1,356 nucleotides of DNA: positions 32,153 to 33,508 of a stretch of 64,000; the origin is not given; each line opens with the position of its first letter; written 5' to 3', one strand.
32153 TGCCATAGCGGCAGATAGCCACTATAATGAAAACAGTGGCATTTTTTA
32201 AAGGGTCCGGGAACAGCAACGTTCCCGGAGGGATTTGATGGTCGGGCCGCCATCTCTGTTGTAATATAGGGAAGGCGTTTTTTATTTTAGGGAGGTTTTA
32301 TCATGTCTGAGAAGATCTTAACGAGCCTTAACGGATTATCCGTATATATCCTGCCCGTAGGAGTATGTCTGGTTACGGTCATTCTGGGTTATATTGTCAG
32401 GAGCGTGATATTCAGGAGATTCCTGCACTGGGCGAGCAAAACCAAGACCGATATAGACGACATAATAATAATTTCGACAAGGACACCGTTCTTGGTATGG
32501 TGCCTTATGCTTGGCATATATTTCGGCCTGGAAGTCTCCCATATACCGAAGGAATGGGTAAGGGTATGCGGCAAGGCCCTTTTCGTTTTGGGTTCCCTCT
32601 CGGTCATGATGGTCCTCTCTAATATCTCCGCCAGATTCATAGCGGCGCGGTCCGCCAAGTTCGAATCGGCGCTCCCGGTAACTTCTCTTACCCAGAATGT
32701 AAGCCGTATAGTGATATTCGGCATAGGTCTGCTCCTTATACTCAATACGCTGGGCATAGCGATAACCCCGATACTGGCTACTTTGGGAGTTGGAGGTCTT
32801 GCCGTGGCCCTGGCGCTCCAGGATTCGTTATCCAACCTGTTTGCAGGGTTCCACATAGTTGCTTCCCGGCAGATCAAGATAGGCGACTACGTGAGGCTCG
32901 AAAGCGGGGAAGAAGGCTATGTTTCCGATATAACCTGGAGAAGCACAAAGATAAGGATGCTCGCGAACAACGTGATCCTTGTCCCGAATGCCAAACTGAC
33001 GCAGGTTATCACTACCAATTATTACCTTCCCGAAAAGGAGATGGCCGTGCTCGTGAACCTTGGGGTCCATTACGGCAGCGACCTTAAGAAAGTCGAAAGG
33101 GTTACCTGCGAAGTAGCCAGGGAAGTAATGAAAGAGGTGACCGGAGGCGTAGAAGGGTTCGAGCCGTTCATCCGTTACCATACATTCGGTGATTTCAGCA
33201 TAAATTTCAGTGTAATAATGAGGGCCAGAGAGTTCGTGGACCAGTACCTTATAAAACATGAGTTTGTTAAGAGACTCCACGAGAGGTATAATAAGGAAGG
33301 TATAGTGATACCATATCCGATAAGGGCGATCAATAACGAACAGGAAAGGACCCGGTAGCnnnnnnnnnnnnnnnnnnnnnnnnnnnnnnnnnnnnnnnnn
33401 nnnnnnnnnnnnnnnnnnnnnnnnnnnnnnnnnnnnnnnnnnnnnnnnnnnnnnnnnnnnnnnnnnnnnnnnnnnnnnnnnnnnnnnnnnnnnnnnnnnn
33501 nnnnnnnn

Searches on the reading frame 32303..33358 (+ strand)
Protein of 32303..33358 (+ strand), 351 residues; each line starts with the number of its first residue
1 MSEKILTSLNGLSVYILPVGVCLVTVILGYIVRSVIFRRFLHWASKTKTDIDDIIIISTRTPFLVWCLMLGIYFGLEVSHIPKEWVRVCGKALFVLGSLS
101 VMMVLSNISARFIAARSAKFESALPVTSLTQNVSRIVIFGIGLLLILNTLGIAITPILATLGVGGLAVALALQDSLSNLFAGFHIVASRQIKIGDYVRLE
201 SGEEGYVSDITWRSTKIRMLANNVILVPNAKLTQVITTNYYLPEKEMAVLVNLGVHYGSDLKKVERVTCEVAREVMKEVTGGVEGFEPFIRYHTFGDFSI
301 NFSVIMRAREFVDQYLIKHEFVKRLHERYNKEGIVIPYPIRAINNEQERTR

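Call 65: search_protein_families(library=pfam, proteins=[window:32303-33358:+])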
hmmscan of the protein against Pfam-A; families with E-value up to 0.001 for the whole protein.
window:32303-33358:+ (351 aa): 3 families
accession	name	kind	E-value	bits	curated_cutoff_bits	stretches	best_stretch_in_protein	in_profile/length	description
PF00924.24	MS_channel_2nd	-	1.1e-16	61.1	20.2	1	174-240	1-66/68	Mechanosensitive ion channel, beta-domain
PF21088.3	MS_channel_1st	-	1e-05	25.9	23.1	1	132-173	1-42/42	Mechanosensitive ion channel, transmembrane helices 2/3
PF21082.3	MS_channel_3rd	-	1.8e-05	25.5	21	1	251-336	3-88/88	Mechanosensitive ion channel MscS, C-terminal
